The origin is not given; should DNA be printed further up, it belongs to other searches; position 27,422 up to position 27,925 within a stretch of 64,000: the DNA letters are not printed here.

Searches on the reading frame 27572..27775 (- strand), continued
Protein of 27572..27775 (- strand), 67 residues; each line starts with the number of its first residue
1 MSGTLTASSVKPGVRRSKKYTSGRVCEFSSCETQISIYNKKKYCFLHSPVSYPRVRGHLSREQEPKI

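Call 51: find_encoding_contigs(protein=P0276, flank=4000, max_places=2)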
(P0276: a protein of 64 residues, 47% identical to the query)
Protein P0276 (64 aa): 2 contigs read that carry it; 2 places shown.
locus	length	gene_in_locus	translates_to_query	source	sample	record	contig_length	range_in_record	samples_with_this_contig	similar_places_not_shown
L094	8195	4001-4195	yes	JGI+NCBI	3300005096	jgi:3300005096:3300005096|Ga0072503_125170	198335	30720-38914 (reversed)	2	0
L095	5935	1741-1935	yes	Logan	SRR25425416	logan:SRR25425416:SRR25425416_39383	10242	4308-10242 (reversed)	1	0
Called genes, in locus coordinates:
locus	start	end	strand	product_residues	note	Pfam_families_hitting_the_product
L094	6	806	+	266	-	PF00459:Inositol_P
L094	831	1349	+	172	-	PF00881:Nitroreductase, PF14512:TM1586_NiRdase (weak), PF00881:Nitroreductase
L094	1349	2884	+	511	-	PF07969:Amidohydro_3, PF01979:Amidohydro_1 (weak)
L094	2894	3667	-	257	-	PF00106:adh_short, PF08659:KR, PF13561:adh_short_C2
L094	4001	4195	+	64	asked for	-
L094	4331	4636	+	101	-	PF02583:Trns_repr_metal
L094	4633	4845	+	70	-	PF00403:HMA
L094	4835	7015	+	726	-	PF00403:HMA, PF00122:E1-E2_ATPase, PF00702:Hydrolase, PF12710:HAD (weak), PF08282:Hydrolase_3 (faint)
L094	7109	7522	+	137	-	PF17319:DUF5362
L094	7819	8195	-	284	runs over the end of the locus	PF22700:MVD-like_N (weak), PF00288:GHMP_kinases_N, PF08544:GHMP_kinases_C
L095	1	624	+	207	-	?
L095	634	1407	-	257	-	PF00106:adh_short, PF08659:KR, PF13561:adh_short_C2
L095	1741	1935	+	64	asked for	-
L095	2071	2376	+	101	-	PF02583:Trns_repr_metal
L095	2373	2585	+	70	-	PF00403:HMA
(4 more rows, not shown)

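Call 52: find_encoding_contigs(protein=P0329, flank=4000, max_places=2)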
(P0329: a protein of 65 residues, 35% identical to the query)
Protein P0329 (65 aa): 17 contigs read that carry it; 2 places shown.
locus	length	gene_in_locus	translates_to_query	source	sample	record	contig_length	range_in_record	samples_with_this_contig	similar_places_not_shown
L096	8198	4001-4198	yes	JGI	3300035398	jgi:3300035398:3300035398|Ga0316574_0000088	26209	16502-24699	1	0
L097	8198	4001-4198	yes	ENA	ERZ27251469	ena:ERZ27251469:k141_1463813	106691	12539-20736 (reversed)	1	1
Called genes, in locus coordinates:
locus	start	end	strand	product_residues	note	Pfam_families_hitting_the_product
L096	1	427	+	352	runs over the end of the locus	PF13177:DNA_pol3_delta2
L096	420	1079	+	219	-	PF01553:Acyltransferase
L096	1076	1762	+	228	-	-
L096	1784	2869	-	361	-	PF00089:Trypsin, PF13365:Trypsin_2, PF00595:PDZ, PF13180:PDZ_2, PF17820:PDZ_6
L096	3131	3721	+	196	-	PF04542:Sigma70_r2, PF08281:Sigma70_r4_2, PF04545:Sigma70_r4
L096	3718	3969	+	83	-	PF13490:zf-HC2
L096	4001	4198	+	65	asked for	-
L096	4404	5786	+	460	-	PF01654:Cyt_bd_oxida_I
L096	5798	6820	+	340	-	PF02322:Cyt_bd_oxida_II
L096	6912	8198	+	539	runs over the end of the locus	PF00664:ABC_membrane, PF00005:ABC_tran, PF13304:AAA_21 (faint)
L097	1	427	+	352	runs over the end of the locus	PF13177:DNA_pol3_delta2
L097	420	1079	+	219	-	PF01553:Acyltransferase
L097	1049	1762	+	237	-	-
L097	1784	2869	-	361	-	PF00089:Trypsin, PF13365:Trypsin_2, PF00595:PDZ, PF13180:PDZ_2, PF17820:PDZ_6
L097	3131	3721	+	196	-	PF04542:Sigma70_r2, PF08281:Sigma70_r4_2, PF04545:Sigma70_r4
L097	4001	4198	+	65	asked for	-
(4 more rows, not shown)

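Call 53: find_encoding_contigs(protein=P0341, flank=4000, max_places=2)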
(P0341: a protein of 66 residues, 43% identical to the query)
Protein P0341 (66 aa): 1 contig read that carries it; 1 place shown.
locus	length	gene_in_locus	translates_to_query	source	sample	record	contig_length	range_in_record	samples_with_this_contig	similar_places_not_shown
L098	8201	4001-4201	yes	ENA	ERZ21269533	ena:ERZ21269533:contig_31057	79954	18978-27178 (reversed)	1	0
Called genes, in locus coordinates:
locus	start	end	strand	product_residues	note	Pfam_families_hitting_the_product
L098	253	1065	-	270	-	-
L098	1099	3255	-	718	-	PF00403:HMA, PF00122:E1-E2_ATPase, PF00702:Hydrolase, PF12710:HAD (weak)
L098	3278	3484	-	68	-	PF00403:HMA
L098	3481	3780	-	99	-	PF02583:Trns_repr_metal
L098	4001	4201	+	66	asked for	-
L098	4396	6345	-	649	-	PF01432:Peptidase_M3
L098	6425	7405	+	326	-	PF05117:DUF695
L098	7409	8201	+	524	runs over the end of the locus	PF07969:Amidohydro_3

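Call 57: find_related_loci(query=A5, collection=metagenome_contigs, flank=5000)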
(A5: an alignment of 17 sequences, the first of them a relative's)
Query A5 (64 aa) in metagenome_contigs; peptide patterns used: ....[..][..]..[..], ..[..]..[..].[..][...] (x = any residue, [..] = any of these).
506 stretches matched a pattern; 409 encode a relative of the query (tblastn E <= 1e-3); the best 80 are kept; 80 distinct loci.
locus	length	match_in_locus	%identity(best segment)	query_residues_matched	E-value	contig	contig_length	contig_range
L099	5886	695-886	91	1-64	1e-36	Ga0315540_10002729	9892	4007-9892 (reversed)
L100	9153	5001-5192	91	1-64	1e-36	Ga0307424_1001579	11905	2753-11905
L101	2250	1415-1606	88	1-64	5e-36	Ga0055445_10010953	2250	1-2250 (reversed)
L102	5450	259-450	89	1-64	5e-36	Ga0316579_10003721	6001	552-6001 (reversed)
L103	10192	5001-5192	88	1-64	8e-36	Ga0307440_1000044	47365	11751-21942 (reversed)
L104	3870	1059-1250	88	1-64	8e-36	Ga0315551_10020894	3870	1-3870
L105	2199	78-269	88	1-64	6e-36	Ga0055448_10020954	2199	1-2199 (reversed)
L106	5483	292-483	88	1-64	2e-35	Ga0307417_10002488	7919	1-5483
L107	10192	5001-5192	83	1-64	2e-34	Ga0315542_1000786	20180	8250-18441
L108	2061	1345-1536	83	1-64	9e-34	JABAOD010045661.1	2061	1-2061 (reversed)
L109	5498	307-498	78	1-64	9e-33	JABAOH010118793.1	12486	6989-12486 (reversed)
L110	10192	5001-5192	83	1-64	2e-32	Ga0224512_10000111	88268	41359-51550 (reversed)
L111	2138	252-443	83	1-64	2e-32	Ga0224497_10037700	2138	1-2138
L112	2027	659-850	80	1-64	4e-32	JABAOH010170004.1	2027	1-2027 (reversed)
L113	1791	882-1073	81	1-64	4e-32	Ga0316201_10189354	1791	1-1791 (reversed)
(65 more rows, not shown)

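Call 59: find_related_loci(query=A5, collection=viral_contigs, flank=4000)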
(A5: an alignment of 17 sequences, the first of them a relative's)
Query A5 (64 aa) in viral_contigs; peptide patterns used: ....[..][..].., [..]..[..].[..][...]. (x = any residue, [..] = any of these).
26 stretches matched a pattern, but none encodes a relative of the query by tblastn (E <= 1e-3).

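Call 61: list_cluster_members(proteins=[P0119, P0133, P0137, P0151, P0152, P0169, P0101, P0112, P0094, P0089])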
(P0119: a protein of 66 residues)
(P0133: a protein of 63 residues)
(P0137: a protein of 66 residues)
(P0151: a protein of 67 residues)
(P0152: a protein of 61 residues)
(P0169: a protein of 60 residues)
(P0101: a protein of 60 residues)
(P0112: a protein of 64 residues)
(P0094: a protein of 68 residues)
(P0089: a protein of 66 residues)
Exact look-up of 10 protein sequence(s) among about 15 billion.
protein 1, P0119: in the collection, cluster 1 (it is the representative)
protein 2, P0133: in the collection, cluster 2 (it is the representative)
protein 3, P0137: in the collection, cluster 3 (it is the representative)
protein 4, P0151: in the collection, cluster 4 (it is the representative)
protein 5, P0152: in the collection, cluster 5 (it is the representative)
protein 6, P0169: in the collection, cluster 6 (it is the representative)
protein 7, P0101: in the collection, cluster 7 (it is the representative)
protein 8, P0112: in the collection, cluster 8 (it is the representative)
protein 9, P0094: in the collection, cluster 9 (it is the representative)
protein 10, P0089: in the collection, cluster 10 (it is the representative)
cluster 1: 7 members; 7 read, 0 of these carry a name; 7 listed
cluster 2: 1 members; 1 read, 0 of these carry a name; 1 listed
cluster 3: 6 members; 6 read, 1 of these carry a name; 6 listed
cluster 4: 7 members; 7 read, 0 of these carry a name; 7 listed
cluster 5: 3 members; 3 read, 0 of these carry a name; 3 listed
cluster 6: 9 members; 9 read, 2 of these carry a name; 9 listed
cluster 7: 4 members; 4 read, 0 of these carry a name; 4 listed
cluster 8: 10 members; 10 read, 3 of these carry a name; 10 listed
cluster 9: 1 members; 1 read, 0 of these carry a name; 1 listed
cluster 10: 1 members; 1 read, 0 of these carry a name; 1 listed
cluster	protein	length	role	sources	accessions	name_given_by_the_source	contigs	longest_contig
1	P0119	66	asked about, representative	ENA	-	-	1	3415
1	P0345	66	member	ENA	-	-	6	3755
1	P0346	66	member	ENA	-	-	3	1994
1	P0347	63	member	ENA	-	-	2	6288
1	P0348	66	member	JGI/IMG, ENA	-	-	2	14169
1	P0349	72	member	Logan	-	-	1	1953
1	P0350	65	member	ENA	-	-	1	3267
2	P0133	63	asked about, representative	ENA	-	-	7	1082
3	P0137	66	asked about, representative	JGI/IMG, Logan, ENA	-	-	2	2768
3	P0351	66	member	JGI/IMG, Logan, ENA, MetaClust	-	hypothetical protein | \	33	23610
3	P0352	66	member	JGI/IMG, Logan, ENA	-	-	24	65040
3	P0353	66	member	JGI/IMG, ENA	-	-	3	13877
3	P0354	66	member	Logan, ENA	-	-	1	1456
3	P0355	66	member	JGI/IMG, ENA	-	-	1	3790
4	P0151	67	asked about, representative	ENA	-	-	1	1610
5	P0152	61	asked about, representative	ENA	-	-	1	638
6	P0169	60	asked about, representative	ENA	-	-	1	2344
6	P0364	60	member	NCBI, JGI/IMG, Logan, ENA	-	hypothetical protein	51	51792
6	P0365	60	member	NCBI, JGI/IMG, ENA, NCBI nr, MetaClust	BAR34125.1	hypothetical protein [uncultured Mediterranean phage uvMED] | \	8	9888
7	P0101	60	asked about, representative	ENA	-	-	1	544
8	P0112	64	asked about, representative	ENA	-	-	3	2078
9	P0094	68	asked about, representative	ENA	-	-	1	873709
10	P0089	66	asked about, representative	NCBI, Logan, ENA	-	-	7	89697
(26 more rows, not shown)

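Call 62: search_dna_similar(query=P0365, collection=phages, mode=protein, max_evalue=0.01, max_rows=20)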
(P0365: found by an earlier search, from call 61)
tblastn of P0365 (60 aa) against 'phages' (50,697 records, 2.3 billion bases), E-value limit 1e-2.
No match.

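Call 63: find_related_loci(query=P0365, collection=viral_contigs, flank=6000)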
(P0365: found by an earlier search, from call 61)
Query P0365 (60 aa) in viral_contigs; peptide patterns used: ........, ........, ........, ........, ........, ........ (x = any residue, [..] = any of these).
21 stretches matched a pattern; 2 encode a relative of the query (tblastn E <= 1e-3); 2 distinct loci.
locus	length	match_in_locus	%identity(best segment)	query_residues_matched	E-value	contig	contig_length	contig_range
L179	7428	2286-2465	88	1-60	5e-35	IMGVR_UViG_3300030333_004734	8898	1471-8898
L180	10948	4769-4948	88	1-60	5e-35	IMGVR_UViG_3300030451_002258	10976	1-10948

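Call 64: find_encoding_contigs(protein=P0364, flank=8000, max_places=3)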
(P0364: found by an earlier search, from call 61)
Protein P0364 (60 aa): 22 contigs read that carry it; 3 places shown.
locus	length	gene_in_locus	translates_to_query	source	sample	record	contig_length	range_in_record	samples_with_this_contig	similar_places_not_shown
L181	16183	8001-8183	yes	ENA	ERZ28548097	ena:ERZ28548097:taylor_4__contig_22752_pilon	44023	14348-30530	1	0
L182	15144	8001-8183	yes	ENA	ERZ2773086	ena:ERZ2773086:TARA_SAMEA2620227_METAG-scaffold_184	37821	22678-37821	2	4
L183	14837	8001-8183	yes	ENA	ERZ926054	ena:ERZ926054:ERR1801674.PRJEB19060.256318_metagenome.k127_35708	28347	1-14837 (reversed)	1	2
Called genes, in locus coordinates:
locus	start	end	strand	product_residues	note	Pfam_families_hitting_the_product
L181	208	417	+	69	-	-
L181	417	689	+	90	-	-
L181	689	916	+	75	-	-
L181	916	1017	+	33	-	-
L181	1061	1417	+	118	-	-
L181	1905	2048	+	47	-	-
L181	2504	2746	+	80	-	-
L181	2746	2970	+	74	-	-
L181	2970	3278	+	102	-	-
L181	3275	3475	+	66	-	-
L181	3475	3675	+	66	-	-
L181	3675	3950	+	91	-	-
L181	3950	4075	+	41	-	-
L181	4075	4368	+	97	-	-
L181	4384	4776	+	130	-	-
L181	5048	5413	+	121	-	-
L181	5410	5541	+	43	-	-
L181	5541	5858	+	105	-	PF14090:HTH_39 (weak)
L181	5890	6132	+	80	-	-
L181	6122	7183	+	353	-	-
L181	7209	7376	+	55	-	-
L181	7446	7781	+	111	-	-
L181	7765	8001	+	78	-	-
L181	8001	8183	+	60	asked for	-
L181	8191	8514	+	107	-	-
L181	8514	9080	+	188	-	-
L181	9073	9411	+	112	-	PF27148:Slr1353_N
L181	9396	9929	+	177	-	-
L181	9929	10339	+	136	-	-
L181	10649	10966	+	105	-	PF01464:SLT, PF18896:SLT_3 (weak)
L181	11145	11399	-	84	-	-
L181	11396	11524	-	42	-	-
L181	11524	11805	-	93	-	-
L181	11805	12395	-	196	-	PF18925:DUF5675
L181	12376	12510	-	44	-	-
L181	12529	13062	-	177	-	-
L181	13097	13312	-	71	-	-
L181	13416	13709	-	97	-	-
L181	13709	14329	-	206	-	-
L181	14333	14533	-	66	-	-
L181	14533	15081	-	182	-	-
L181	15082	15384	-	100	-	-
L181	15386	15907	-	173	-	-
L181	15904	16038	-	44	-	-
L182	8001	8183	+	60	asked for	-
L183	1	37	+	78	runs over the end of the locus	-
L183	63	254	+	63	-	-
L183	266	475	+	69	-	-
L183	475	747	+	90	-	-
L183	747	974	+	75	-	-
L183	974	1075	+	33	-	-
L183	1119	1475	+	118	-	-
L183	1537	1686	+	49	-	-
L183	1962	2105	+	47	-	-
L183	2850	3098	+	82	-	-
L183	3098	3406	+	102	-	-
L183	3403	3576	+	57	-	-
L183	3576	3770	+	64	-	-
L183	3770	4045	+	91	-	-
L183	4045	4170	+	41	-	-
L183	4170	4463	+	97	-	-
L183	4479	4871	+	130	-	-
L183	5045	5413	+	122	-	-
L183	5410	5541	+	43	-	-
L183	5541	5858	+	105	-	PF14090:HTH_39 (weak)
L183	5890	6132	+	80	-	-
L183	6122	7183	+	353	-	-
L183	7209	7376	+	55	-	-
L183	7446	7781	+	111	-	-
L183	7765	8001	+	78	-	-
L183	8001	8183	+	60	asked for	-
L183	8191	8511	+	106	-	-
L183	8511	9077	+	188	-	-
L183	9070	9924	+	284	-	PF27148:Slr1353_N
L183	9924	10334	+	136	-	-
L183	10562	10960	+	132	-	PF18896:SLT_3 (weak), PF01464:SLT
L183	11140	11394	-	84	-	-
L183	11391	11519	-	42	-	-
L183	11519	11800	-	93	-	-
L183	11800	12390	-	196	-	PF18925:DUF5675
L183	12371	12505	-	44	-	-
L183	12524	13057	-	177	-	-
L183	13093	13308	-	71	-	-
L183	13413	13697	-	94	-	-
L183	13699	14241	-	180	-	-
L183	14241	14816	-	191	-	-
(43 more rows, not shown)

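Call 72: find_encoding_contigs(protein=P0094, flank=4000, max_places=1)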
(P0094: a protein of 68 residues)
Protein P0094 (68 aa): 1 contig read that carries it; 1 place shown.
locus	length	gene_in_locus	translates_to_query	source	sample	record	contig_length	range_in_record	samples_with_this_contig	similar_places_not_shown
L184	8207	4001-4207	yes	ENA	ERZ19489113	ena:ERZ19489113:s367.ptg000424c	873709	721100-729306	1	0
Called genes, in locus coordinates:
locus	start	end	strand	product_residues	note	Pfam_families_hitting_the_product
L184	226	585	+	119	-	PF04255:DUF433 (weak)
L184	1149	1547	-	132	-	-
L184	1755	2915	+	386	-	PF13701:DDE_Tnp_1_4, PF01609:DDE_Tnp_1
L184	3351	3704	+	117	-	-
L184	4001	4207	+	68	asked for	-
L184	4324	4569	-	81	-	PF02604:PhdYeFM_antitox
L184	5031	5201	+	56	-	-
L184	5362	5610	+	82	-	-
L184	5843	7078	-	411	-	PF01555:N6_N4_Mtase (weak)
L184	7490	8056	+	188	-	-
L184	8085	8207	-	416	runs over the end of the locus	PF13304:AAA_21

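Call 73: find_encoding_contigs(protein=P0089, flank=4000, max_places=2)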
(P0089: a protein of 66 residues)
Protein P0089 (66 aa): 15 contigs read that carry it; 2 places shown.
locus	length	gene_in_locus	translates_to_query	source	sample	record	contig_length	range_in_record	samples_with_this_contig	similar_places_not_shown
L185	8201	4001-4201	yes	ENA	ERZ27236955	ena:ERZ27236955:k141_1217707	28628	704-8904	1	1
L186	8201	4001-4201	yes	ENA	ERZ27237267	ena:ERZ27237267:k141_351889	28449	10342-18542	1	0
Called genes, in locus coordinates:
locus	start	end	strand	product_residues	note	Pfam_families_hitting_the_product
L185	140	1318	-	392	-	PF03595:SLAC1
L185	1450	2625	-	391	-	PF07690:MFS_1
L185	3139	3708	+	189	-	PF04542:Sigma70_r2, PF08281:Sigma70_r4_2, PF04545:Sigma70_r4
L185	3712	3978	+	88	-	PF13490:zf-HC2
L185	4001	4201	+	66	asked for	-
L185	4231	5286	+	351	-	PF10103:Zincin_2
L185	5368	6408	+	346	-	PF01171:ATP_bind_3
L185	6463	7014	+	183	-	PF00156:Pribosyltran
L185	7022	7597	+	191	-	PF01227:GTP_cyclohydroI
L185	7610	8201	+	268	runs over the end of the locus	PF00809:Pterin_bind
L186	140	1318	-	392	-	PF03595:SLAC1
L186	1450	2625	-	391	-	PF07690:MFS_1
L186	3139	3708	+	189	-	PF04542:Sigma70_r2, PF08281:Sigma70_r4_2, PF04545:Sigma70_r4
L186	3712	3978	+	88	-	PF13490:zf-HC2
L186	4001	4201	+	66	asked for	-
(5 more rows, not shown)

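Call 74: find_encoding_contigs(protein=P0352, flank=5000, max_places=2)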
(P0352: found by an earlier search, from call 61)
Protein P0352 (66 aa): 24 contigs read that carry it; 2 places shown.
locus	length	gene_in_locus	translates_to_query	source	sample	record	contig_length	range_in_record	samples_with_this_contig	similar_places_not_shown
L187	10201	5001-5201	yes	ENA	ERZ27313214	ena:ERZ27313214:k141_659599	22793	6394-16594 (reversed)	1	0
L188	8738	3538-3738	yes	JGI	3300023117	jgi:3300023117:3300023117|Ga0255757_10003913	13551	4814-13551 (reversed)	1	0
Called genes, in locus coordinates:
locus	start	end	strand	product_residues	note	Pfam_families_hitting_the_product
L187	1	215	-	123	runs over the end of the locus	PF13384:HTH_23 (faint)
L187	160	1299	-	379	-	PF12898:Stc1 (faint)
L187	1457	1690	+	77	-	-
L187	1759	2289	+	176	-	-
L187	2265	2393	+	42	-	-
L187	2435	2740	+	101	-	PF00856:SET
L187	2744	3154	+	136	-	-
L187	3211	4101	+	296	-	-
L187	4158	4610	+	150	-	-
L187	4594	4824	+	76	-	-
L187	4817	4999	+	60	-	-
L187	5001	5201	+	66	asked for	-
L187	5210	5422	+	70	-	-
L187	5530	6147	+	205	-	-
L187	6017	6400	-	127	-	-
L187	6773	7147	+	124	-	PF06094:GGACT, PF21986:AH_C (weak)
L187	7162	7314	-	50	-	-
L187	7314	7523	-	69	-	-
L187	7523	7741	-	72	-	-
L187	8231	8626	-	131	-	-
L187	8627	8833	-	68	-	-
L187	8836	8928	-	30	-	-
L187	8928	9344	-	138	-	-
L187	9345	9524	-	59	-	-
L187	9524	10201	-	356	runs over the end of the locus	-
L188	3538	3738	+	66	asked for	-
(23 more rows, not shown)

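Call 75: search_dna_similar(query=P0352, collection=phages, mode=protein, max_evalue=0.1, max_rows=15)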
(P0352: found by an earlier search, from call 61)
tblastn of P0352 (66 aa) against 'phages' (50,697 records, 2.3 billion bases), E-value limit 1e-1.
No match.

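Call 76: search_dna_similar(query=P0097, collection=plasmids, mode=protein, max_evalue=0.1, max_rows=15)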
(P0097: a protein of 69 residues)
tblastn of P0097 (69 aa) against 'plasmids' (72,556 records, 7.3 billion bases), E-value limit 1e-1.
No match.

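Call 77: search_protein_families(library=phrogs, proteins=[L181:6122-7183:+, L181:8514-9080:+, L181:9396-9929:+, L181:9929-10339:+, L181:10649-10966:+, L181:11805-12395:-, L181:13709-14329:-, L181:14533-15081:-, L181:15386-15907:-, L181:12529-13062:-], max_evalue=0.00001)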
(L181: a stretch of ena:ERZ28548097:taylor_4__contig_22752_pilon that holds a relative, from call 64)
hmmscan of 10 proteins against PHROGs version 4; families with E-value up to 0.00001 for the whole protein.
L181:6122-7183:+ (353 aa): 2 families
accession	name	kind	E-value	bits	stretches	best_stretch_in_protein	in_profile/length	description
phrog_284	-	DNA, RNA and nucleotide metabolism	2.1e-40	139.9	1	18-342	70-385/398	exonuclease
phrog_704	-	DNA, RNA and nucleotide metabolism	4.7e-10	40.1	1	34-257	94-301/390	DNA repair exonuclease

L181:8514-9080:+ (188 aa): 0 families

L181:9396-9929:+ (177 aa): 0 families

L181:9929-10339:+ (136 aa): 0 families

L181:10649-10966:+ (105 aa): 0 families

L181:11805-12395:- (196 aa): 1 family
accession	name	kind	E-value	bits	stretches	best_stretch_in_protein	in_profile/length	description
phrog_1501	-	unknown function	3.8e-28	99.3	1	4-146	11-155/159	-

L181:13709-14329:- (206 aa): 1 family
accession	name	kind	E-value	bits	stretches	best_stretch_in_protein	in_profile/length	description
phrog_14820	-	unknown function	1.6e-06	29.2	1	50-203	37-204/206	-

L181:14533-15081:- (182 aa): 0 families

L181:15386-15907:- (173 aa): 1 family
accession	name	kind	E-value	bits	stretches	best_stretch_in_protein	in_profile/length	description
phrog_6942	-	tail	9.5e-06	25.6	0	29-164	535-693/708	tail fiber protein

L181:12529-13062:- (177 aa): 0 families
